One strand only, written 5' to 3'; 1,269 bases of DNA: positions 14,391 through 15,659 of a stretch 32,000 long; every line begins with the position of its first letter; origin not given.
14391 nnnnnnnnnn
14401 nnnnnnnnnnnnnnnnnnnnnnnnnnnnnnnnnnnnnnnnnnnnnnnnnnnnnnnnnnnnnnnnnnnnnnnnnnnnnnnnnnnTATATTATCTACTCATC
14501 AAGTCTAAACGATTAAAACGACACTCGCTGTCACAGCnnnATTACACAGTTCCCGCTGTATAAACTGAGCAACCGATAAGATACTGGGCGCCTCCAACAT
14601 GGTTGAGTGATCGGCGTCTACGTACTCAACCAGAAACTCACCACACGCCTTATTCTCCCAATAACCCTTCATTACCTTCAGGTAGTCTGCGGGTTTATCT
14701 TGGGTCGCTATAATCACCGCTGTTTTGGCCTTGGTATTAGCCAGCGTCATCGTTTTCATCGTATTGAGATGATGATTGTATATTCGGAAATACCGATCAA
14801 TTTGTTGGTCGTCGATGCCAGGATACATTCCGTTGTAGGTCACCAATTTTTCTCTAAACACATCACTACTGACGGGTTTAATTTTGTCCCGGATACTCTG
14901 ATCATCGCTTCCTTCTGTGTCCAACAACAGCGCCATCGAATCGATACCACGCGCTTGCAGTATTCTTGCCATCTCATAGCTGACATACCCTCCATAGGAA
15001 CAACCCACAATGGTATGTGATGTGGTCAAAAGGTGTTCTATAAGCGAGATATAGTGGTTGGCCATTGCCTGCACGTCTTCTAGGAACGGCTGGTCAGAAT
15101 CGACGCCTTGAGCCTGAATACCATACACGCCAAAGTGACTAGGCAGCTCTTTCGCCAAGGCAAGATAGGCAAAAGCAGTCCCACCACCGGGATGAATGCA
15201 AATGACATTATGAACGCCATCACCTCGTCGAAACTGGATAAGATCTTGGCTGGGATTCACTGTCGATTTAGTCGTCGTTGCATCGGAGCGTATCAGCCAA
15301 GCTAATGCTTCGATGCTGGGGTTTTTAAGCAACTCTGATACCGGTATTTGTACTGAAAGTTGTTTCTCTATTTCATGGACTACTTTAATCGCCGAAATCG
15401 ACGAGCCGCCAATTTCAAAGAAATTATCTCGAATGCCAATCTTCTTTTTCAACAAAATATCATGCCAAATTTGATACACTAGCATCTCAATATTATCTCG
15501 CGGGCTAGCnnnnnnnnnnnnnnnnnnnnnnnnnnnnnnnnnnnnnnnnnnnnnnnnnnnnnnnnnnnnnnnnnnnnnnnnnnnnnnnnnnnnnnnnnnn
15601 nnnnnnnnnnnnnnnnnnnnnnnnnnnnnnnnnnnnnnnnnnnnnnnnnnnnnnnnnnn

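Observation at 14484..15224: A thioesterase ends NRPS-2 in mid-operon and the next gene restarts with A-T: two assembly lines in one operon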

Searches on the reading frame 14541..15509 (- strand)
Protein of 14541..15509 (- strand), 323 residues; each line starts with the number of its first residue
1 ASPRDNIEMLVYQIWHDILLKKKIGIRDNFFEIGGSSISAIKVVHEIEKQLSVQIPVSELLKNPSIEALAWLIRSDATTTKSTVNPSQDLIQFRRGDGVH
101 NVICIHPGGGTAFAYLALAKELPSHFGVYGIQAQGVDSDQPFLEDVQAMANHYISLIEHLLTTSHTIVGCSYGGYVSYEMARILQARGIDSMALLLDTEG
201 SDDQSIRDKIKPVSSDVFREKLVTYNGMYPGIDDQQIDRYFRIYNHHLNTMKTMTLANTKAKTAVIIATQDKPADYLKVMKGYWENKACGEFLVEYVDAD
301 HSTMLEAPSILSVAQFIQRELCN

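Call 37: search_solved_structures(query=window:14541-15350:-, max_evalue=0.001)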
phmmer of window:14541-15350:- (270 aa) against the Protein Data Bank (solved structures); distinct sequences matched with E-value up to 0.001: 19.
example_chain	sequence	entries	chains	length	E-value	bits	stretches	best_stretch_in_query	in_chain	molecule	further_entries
6ecb_A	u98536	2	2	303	1.8e-16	63.5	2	179-267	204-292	Vlm2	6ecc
6ecd_A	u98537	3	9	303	4.6e-16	62.2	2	179-267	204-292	Vlm2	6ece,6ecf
7r0x_A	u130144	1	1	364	3.4e-12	49.5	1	49-143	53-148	Polyketide synthase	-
7crn_A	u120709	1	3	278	3.9e-10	42.8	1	47-144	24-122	Non-ribosomal peptide synthetase 4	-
7dxo_A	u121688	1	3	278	1e-09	41.4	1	47-144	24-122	Non-ribosomal peptide synthetase 4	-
4zxh_A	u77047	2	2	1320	5.2e-07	32.5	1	12-147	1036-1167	ABBFA_003403 | Tyrocidine synthetase 3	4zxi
3tej_A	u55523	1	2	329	1.4e-06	31.1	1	12-156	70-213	Enterobactin synthase component F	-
2roq_A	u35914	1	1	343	1.6e-06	30.9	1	12-156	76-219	Enterobactin synthetase component F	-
5ja1_A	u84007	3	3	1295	1.6e-05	27.6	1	12-156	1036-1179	Enterobactin synthase component F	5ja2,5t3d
6vap_A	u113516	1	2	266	3.4e-05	26.6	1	47-149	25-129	Thioesterase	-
7mhd_A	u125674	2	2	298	5.5e-05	25.9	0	49-134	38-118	Fatty acid synthase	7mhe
4z49_A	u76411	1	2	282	6e-05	25.8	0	49-134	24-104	Fatty acid synthase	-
2px6_A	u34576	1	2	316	6.6e-05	25.6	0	49-134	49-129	Thioesterase domain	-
1xkt_A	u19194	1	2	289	6.7e-05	25.6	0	49-134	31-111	fatty acid synthase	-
9f7b_A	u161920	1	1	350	8.9e-05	25.2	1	33-156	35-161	3-hydroxyacyl-[acyl-carrier-protein] dehydratase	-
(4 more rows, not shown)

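Call 43: find_homologous_proteins(query=window:14541-15509:-)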
Query window:14541-15509:- (323 aa): 12 proteins with E <= 0.001 among 1243 candidates.
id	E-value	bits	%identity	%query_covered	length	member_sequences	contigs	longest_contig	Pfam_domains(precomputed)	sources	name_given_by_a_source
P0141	8.0e-111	388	53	100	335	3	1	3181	PF00550.32,PF12697.14,PF00975.27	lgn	-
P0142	1.9e-86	308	47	100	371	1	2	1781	PF00550.32,PF12697.14,PF00975.27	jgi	jgi:thioesterase domain-containing protein/acyl carrier protein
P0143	3.7e-86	307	62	68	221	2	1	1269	PF12697.14,PF00975.27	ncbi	-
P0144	4.9e-81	290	45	100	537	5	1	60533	PF00550.32,PF12697.14,PF00501.35,PF13193.13,PF00975.27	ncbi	-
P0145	6.3e-81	290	45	99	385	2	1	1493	PF00550.32,PF12697.14,PF00975.27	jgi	jgi:surfactin synthase thioesterase subunit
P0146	1.2e-73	266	42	99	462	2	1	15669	PF00550.32,PF13193.13,PF00975.27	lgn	-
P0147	8.8e-73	263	43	96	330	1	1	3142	PF00550.32,PF12697.14,PF00975.27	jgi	jgi:thioesterase domain-containing protein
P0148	2.7e-53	199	45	69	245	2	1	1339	PF12697.14,PF00975.27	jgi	jgi:thioesterase domain-containing protein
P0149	1.2e-45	174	45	63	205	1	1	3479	PF00975.27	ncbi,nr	ncbi:MAG: thioesterase domain-containing protein, partial [Rhodobacteraceae bacterium]|nr:thioestera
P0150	1.1e-28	118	36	60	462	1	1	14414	PF00550.32,PF00975.27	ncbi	-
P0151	2.6e-13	68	30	58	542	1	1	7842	PF00550.32,PF13193.13,PF00975.27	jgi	jgi:thioesterase domain-containing protein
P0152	4.2e-12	64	27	54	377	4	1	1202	PF00550.32,PF00975.27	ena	-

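Call 44: find_encoding_contigs(protein=P0144, flank=10000, max_places=2)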
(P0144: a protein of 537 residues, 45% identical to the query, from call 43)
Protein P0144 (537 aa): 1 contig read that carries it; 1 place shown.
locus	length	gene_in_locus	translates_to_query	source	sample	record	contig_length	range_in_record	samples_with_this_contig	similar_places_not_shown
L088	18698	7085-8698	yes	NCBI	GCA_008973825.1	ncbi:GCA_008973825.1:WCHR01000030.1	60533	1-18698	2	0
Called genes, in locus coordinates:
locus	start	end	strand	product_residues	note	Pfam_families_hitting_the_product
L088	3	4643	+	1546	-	?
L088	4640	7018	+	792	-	PF18563:TubC_N (faint), PF00668:Condensation, PF00501:AMP-binding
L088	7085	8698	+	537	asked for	PF00501:AMP-binding, PF13193:AMP-binding_C, PF00550:PP-binding, PF00975:Thioesterase, PF12697:Abhydrolase_6 (weak)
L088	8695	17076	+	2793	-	PF00501:AMP-binding, PF13193:AMP-binding_C, PF00668:Condensation, PF00501:AMP-binding, PF00550:PP-binding, PF00109:ketoacyl-synt, PF02801:Ketoacyl-synt_C, PF16197:KAsynt_C_assoc, +5 more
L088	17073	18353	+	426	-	PF13489:Methyltransf_23, PF13847:Methyltransf_31, PF08241:Methyltransf_11, PF08242:Methyltransf_12, PF13649:Methyltransf_25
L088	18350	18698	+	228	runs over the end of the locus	PF17837:4PPT_N, PF01648:ACPS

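Call 45: find_encoding_contigs(protein=P0146, flank=10000, max_places=2)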
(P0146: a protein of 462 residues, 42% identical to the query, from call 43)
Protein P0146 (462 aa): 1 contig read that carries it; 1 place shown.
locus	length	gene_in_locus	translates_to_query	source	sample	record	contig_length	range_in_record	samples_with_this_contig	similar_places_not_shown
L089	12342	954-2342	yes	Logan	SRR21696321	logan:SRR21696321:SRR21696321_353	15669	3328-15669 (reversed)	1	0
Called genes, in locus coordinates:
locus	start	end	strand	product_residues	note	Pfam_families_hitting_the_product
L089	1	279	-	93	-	?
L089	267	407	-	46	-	-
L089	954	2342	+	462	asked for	PF13193:AMP-binding_C, PF00550:PP-binding, PF00975:Thioesterase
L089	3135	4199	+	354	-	PF00501:AMP-binding, PF13193:AMP-binding_C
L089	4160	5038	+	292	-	PF00668:Condensation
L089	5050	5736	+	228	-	PF00668:Condensation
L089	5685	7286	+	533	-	PF00501:AMP-binding, PF13193:AMP-binding_C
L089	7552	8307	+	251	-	PF00109:ketoacyl-synt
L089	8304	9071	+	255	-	PF02801:Ketoacyl-synt_C, PF16197:KAsynt_C_assoc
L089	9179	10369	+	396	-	PF08659:KR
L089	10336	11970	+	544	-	PF08659:KR, PF00550:PP-binding, PF00975:Thioesterase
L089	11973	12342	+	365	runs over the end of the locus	PF08885:GSCFA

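Call 46: find_encoding_contigs(protein=P0150, flank=10000, max_places=2)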
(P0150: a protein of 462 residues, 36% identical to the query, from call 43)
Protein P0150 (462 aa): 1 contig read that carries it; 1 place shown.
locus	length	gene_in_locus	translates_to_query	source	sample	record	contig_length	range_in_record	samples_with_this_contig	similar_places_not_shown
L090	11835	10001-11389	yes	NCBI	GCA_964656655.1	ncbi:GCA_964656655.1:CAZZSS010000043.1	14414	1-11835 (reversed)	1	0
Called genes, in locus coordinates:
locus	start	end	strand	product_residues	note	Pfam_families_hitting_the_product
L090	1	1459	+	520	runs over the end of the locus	PF13231:PMT_2 (weak)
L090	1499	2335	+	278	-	PF01061:ABC2_membrane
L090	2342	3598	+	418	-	PF00005:ABC_tran, PF14524:Wzt_C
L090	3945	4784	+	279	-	PF00501:AMP-binding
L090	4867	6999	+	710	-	PF00501:AMP-binding, PF13193:AMP-binding_C, PF00550:PP-binding, PF00668:Condensation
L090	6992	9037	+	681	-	PF00668:Condensation, PF00501:AMP-binding, PF08242:Methyltransf_12 (weak)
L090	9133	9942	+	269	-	-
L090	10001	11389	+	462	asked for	PF00550:PP-binding, PF00975:Thioesterase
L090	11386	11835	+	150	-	?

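Call 82: search_dna_similar(query=window:14541-15509:-, collection=plasmids, mode=protein, max_rows=30, max_evalue=1e-20)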
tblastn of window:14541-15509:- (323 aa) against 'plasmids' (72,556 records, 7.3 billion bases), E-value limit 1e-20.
Records with a match: 144; places in all: 165; records where one place covers at least 80% of the query: 81.
Best place of each record, by identity: <60% 144.
By first word of the organism name: Bacillus 75; Streptomyces 24; Nostoc 9; Mycetohabitans 8; Leptolyngbya 4; Streptantibioticus 2; Serratia 2; Methylocystis 2; Trichormus 2; Microbulbifer 1; and 15 more.
By predicted mobility (MOB-suite, as given by PLSDB): non-mobilizable 114; mobilizable 17; conjugative 13.
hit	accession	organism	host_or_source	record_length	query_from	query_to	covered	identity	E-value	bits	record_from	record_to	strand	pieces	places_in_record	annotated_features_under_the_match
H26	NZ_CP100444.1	Streptomyces rimosus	pure culture,OTC cluster deletion ...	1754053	1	323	100%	45.4%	7e-89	297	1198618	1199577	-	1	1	record has no annotation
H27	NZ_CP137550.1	Streptomyces sp. N50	Selaginella tamariscina,cell ...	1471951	1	323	100%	42.5%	1e-78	268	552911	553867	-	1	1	record has no annotation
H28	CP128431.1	Microbulbifer sp. MKSA007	Smenospongia aurea,bacteria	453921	2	321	99%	42.7%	2e-82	278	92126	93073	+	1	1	amino acid adenylation domain-containing protein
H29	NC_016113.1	Streptantibioticus cattleyicolor NRRL 8057 = DSM 46488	-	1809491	2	323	100%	41.7%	5e-80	271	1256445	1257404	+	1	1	none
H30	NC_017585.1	Streptantibioticus cattleyicolor NRRL 8057 = DSM 46488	-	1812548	2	323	100%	41.7%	5e-80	271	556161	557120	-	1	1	none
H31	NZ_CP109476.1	Streptomyces sp. NBC_01455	-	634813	1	321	99%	41.7%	5e-81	275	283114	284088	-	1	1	amino acid adenylation domain-containing protein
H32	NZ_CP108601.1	Streptomyces sp. NBC_01176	-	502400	1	323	100%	40.8%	1e-75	259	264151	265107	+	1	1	amino acid adenylation domain-containing protein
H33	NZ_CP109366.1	Streptomyces sp. NBC_01558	-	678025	1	323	100%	40.5%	9e-74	253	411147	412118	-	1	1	amino acid adenylation domain-containing protein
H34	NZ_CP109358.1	Streptomyces sp. NBC_01562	-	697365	1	321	99%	40.6%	3e-80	272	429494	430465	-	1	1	amino acid adenylation domain-containing protein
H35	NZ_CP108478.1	Streptomyces mirabilis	-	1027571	1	321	99%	40.1%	4e-75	258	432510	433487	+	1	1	record has no annotation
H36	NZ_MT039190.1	Serratia proteamaculans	-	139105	1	318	98%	35.2%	4e-52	191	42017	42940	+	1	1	non-ribosomal peptide synthetase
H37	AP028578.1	Serratia marcescens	Homo sapiens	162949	1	318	98%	34.9%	2e-51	189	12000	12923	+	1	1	non-ribosomal peptide synthetase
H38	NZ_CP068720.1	Bacillus cereus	Angelica sinensis Dlies,single cell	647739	3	318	98%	28.0%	2e-22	105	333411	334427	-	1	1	non-ribosomal peptide synthetase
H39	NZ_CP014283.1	Bacillus thuringiensis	cell culture,soil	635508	3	318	98%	28.0%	2e-22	105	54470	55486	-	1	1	non-ribosomal peptide synthetase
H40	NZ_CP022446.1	Bacillus cereus C1L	whole organism,rhizosphere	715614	3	318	98%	28.0%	2e-22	104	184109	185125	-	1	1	non-ribosomal peptide synthetase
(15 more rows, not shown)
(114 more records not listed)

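Call 83: get_annotated_region(hit=H26, flank=12000)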
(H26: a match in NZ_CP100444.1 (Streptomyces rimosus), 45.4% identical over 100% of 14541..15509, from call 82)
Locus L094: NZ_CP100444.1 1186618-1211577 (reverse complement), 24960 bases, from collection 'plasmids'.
description: Streptomyces rimosus subsp. rimosus strain DV3 plasmid pSRIMDV3, complete sequence
organism: Streptomyces rimosus (NCBI taxid 132474)
taxonomy: Bacteria; Actinomycetota; Actinomycetes; Kitasatosporales; Streptomycetaceae; Streptomyces; Streptomyces rimosus
host: -; source: pure culture,OTC cluster deletion mutant of Streptomyces rimosus subsp. rimosus HP126; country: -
typing (MOB-suite, as given by PLSDB): mobilizable; replicon rep_cluster_1974; relaxase MOBF
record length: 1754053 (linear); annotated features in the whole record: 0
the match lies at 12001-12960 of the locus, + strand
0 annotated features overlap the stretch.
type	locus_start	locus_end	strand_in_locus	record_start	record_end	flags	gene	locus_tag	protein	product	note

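Call 84: get_annotated_region(hit=H35, flank=12000)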
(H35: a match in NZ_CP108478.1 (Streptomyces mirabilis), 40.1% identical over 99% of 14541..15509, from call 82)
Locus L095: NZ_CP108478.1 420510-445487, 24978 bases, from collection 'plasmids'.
description: Streptomyces mirabilis strain NBC_01248 plasmid unnamed1, complete sequence
organism: Streptomyces mirabilis (NCBI taxid 68239)
taxonomy: Bacteria; Actinomycetota; Actinomycetes; Kitasatosporales; Streptomycetaceae; Streptomyces; Streptomyces mirabilis
host: -; source: -; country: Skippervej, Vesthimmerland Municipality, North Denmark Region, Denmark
typing (MOB-suite, as given by PLSDB): non-mobilizable; replicon rep_cluster_249
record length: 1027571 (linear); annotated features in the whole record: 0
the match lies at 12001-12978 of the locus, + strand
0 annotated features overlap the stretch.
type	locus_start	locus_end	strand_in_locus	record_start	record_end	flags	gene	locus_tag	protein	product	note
